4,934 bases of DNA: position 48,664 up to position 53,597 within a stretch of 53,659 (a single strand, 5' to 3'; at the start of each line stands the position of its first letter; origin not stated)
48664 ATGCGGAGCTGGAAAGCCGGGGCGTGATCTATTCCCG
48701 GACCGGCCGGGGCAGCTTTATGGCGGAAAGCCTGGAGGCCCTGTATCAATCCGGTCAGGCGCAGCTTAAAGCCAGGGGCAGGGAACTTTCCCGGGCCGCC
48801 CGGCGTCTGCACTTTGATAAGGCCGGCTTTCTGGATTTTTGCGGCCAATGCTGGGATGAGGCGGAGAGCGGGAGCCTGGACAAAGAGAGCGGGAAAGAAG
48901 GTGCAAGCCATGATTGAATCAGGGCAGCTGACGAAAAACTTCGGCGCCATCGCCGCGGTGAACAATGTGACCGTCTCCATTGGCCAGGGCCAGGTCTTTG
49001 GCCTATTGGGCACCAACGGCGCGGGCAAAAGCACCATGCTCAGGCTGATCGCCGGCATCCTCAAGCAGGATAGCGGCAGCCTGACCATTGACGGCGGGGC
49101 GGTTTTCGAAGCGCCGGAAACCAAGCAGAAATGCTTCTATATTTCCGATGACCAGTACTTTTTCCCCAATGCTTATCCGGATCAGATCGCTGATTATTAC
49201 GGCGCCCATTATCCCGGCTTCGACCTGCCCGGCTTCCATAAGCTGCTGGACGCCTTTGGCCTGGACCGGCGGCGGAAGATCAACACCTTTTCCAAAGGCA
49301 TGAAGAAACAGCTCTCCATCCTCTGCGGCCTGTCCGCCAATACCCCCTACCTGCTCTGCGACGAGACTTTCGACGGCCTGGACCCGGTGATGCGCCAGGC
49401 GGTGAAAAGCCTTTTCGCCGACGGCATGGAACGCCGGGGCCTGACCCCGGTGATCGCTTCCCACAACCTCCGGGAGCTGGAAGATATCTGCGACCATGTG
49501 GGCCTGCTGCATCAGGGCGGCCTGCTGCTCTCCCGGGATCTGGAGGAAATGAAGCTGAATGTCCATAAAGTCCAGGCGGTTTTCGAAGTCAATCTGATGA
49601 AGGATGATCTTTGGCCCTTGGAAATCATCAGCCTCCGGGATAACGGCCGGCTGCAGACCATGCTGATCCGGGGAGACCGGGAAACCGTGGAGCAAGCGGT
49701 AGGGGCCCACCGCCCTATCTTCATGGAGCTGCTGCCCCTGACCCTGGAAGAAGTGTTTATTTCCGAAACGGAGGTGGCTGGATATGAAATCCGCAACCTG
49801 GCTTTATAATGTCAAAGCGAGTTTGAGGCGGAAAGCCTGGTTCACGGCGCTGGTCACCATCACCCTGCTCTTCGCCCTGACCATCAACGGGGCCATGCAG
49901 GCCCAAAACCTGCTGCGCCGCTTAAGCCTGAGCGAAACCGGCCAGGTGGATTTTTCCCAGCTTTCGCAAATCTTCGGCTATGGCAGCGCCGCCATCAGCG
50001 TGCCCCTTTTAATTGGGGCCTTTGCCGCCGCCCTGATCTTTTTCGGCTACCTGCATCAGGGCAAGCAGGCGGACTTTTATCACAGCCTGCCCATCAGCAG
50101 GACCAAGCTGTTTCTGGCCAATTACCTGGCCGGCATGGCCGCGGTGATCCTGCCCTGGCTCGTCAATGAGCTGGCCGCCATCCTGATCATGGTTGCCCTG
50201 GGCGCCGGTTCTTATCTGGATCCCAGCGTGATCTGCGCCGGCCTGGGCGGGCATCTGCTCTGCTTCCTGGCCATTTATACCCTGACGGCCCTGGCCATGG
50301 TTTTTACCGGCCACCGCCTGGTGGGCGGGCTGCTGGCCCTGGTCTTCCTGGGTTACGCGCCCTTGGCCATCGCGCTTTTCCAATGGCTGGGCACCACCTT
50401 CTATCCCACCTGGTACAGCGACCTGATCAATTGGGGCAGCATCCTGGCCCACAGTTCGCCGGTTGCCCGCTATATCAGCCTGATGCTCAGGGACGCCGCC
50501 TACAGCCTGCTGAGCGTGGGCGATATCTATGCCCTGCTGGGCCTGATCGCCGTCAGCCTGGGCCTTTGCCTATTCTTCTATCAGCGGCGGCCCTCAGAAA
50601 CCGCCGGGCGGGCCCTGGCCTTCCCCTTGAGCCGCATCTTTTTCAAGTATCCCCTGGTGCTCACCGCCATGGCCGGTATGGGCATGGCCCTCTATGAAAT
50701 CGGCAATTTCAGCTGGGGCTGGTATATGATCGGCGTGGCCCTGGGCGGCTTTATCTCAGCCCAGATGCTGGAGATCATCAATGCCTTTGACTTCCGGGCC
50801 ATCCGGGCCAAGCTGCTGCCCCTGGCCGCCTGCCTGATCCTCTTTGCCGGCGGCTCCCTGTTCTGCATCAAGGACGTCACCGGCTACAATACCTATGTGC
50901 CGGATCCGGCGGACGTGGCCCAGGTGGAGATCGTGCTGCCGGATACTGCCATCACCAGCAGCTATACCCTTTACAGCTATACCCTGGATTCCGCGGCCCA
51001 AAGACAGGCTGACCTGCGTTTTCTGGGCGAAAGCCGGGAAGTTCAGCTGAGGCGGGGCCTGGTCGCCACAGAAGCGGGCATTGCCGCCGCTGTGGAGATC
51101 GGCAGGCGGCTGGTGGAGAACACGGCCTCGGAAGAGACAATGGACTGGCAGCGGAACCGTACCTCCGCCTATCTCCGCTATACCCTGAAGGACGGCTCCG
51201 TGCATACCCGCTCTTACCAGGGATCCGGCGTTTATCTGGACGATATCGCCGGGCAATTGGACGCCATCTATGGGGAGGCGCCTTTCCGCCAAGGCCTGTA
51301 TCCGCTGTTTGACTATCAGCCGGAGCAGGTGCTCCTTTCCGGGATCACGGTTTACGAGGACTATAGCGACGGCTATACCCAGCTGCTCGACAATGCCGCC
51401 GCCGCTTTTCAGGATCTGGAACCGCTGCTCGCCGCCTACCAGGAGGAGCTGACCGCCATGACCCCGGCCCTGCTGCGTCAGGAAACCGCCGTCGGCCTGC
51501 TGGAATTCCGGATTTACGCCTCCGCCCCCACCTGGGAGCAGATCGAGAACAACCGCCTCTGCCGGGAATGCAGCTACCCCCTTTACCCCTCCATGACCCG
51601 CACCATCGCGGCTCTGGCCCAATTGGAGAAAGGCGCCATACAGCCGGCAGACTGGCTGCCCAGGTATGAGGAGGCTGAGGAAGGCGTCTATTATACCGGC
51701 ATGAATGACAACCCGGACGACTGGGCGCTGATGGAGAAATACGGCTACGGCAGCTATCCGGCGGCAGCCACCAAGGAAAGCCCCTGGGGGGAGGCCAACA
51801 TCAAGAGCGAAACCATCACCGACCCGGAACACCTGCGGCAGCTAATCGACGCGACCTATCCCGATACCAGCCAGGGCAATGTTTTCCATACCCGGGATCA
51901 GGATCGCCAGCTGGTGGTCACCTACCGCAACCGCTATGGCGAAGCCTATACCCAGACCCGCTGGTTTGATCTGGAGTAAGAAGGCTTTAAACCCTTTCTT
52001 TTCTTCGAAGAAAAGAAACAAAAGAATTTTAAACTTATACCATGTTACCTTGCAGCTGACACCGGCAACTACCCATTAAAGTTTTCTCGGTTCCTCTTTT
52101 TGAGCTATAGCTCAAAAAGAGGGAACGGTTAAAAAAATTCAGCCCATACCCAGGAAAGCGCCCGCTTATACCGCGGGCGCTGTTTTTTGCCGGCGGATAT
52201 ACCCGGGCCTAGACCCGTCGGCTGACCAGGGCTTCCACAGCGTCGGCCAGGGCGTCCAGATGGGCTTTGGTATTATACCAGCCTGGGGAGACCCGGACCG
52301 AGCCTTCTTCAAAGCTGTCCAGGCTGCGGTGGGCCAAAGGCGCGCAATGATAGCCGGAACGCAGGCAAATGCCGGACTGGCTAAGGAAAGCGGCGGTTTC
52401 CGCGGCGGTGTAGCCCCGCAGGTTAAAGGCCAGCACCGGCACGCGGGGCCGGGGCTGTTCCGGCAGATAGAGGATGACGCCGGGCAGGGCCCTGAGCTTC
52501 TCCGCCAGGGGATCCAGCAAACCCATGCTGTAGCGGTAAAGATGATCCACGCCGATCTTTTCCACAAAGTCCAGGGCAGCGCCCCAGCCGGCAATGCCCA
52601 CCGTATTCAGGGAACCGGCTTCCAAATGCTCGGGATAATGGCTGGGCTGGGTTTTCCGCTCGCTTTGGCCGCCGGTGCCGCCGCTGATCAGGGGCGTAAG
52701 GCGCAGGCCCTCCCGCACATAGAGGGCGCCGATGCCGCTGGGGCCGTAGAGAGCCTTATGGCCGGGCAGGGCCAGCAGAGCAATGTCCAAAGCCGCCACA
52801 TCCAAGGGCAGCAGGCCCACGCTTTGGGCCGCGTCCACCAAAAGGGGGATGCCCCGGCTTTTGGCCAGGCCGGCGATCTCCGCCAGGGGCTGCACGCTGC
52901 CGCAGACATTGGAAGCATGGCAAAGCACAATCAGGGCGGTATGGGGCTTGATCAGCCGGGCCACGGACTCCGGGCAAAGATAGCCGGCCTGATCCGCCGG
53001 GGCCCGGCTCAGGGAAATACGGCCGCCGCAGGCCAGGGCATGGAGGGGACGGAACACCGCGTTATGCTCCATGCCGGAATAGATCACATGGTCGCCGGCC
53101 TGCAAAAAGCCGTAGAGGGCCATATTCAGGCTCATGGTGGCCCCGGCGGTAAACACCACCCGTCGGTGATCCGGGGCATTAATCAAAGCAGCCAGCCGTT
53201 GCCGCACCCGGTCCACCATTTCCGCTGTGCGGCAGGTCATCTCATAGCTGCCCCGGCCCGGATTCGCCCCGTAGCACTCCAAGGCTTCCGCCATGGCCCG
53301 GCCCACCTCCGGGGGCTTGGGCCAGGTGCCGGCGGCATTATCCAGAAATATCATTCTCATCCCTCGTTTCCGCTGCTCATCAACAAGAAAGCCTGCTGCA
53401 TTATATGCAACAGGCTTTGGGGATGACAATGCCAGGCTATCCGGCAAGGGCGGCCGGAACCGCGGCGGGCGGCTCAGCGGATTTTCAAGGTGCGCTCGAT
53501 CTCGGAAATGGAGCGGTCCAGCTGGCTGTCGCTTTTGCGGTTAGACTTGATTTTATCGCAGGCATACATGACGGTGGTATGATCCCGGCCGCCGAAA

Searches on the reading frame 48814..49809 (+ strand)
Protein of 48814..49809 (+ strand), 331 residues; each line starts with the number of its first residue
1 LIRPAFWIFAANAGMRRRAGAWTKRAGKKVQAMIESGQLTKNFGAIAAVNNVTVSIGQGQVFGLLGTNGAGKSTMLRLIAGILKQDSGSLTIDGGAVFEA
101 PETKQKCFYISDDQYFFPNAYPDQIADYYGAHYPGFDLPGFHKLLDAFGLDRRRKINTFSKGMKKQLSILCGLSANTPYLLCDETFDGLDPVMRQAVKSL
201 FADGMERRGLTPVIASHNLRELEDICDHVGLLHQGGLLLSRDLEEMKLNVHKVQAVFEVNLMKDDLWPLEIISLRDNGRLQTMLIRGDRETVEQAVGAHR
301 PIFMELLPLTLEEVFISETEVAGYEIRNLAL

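Call 86: search_protein_families(library=pfam, proteins=[window:48814-49809:+])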
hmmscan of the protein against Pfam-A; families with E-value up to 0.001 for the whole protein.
window:48814-49809:+ (331 aa): 1 family
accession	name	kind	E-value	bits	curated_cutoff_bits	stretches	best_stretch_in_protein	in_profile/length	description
PF00005.33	ABC_tran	-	1.8e-20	74.4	25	1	49-186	1-136/137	ABC transporter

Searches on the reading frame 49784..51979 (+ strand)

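Call 17: search_protein_families(library=pfam, proteins=[window:49784-51979:+])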
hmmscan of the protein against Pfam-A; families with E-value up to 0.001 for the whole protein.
window:49784-51979:+ (731 aa): 1 family
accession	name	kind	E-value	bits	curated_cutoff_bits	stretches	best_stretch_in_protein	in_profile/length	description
PF20047.4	DUF6449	-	3.4e-16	59.9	23.5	1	466-613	1-150/152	Domain of unknown function (DUF6449)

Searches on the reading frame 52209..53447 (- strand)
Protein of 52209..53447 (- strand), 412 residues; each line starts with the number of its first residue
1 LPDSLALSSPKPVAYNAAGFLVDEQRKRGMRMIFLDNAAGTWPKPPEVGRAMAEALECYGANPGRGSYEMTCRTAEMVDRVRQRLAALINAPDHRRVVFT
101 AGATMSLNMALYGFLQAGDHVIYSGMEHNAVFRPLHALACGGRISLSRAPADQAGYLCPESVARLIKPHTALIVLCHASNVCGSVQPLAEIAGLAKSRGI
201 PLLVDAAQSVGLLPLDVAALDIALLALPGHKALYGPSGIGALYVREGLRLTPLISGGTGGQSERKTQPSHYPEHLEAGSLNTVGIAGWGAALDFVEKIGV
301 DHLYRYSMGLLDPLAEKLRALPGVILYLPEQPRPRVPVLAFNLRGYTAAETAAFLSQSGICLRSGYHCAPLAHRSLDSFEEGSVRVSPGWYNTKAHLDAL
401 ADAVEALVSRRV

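Call 17: search_protein_families(library=pfam, proteins=[window:52209-53447:-])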
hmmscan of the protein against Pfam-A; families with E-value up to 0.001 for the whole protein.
window:52209-53447:- (412 aa): 5 families
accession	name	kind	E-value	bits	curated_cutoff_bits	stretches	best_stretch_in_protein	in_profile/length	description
PF00266.25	Aminotran_5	-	6.7e-84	282.4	21.5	1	33-400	1-371/371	Aminotransferase class-V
PF01212.27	Beta_elim_lyase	-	4.7e-09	36.4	27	1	51-207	13-170/288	Beta-eliminating lyase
PF01053.26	Cys_Met_Meta_PP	-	3.8e-07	29.4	27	1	68-213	44-181/381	Cys/Met metabolism PLP-dependent enzyme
PF01041.23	DegT_DnrJ_EryC1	-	6.1e-07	29.4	19.8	1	82-211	30-151/360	DegT/DnrJ/EryC1/StrS aminotransferase family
PF00155.27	Aminotran_1_2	-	2.4e-05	24.1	19.7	1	75-211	41-191/361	Aminotransferase class I and II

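Call 104: find_homologous_proteins(query=window:52209-53447:-, max_evalue=1e-100)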
Query window:52209-53447:- (412 aa): 81 proteins with E <= 1e-100 among 8000 candidates.
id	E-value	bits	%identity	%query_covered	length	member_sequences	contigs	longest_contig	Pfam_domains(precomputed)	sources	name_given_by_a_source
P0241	3.3e-252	855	100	92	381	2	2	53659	PF00155.28,PF00266.26,PF01212.28,PF01053.27,PF01041.24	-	-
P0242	2.8e-186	638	74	93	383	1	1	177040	PF00155.28,PF00266.26,PF01212.28,PF01053.27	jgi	-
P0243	6.6e-185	633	75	92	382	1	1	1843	PF00155.28,PF00266.26,PF01212.28,PF01053.27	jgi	-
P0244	3.0e-180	618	73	91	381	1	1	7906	PF00155.28,PF00266.26,PF01212.28,PF01053.27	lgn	-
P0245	9.0e-146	504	61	91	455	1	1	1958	PF00266.26,PF01212.28,PF01053.27,PF01041.24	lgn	-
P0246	1.9e-142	493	61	92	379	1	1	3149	PF00266.26,PF01212.28,PF01053.27,PF01041.24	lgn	-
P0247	8.3e-139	481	60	91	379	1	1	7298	PF00155.28,PF00266.26,PF01212.28,PF01053.27,PF01041.24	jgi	-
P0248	2.3e-135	470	58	91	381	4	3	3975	PF00155.28,PF00266.26,PF01212.28,PF01053.27,PF01041.24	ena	-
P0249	5.0e-135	469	59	92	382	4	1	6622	PF00266.26,PF01212.28,PF01053.27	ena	-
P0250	6.4e-135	468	60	89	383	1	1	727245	PF00155.28,PF00266.26,PF01212.28,PF01053.27,PF01041.24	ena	-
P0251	2.1e-133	463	59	91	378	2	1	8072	PF00155.28,PF00266.26,PF01212.28,PF01053.27,PF01041.24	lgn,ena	-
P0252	1.3e-132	461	58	92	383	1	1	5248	PF00155.28,PF00266.26,PF01212.28,PF01053.27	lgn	-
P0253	1.7e-130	454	60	89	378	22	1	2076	PF00155.28,PF00266.26,PF01212.28,PF01053.27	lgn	-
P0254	4.5e-125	436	57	88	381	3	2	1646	PF00155.28,PF00266.26,PF01212.28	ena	-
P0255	6.0e-123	429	55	89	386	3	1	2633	PF00266.26,PF01212.28,PF01053.27,PF01041.24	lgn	-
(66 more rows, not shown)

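Call 105: find_encoding_contigs(protein=P0242, flank=10000, max_places=2)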
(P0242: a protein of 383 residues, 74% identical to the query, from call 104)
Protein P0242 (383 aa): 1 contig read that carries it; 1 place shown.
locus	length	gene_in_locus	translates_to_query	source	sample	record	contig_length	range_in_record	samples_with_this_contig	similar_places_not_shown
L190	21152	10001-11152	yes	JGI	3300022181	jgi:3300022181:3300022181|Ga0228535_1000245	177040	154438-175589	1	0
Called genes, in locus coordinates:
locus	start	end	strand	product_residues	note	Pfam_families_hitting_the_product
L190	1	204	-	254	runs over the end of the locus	PF00142:Fer4_NifH, PF01656:CbiA, PF02374:ArsA_ATPase (weak), PF06564:CBP_BcsQ, PF09140:MipZ (weak), PF10609:ParA, PF13614:AAA_31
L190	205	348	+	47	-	-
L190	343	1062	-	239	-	PF02527:GidB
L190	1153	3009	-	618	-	PF00890:FAD_binding_2 (faint), PF01134:GIDA, PF07992:Pyr_redox_2 (faint), PF12831:FAD_oxidored (weak), PF21680:GIDA_C_1st, PF13932:SAM_GIDA_C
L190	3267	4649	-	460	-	PF10396:TrmE_N, PF12631:MnmE_helical, PF01926:MMR_HSR1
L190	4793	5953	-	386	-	PF14804:Jag_N, PF13083:KH_KhpA-B, PF01424:R3H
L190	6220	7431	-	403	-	PF02096:60KD_IMP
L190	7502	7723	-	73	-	PF01809:YidD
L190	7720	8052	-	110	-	PF00825:Ribonuclease_P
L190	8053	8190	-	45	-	PF00468:Ribosomal_L34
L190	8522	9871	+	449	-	PF00308:Bac_DnaA, PF01695:IstB_IS21, PF01637:ATPase_2 (faint), PF00004:AAA (weak), PF08299:Bac_DnaA_C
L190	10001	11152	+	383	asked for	PF00155:Aminotran_1_2 (weak), PF00266:Aminotran_5, PF01053:Cys_Met_Meta_PP, PF01212:Beta_elim_lyase (weak)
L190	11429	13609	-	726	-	PF20047:DUF6449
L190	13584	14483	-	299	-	PF00005:ABC_tran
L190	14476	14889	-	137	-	PF00392:GntR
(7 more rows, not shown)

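Call 106: find_encoding_contigs(protein=P0244, flank=8000, max_places=2)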
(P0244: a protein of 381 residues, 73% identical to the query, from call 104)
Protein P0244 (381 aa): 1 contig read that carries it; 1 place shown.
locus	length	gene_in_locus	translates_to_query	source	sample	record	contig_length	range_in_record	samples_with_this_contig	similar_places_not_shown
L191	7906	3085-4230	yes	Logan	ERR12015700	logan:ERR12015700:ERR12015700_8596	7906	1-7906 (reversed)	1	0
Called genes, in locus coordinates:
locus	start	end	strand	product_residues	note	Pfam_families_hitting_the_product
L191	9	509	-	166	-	PF02096:60KD_IMP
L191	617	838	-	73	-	PF01809:YidD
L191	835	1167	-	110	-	PF00825:Ribonuclease_P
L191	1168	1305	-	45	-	PF00468:Ribosomal_L34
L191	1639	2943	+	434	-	PF00308:Bac_DnaA, PF01695:IstB_IS21, PF01637:ATPase_2 (faint), PF00004:AAA (weak), PF08299:Bac_DnaA_C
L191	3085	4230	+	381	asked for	PF00155:Aminotran_1_2 (weak), PF00266:Aminotran_5, PF01053:Cys_Met_Meta_PP, PF01212:Beta_elim_lyase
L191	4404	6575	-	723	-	PF20047:DUF6449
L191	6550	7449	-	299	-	PF00005:ABC_tran, PF13304:AAA_21 (faint)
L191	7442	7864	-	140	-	PF00392:GntR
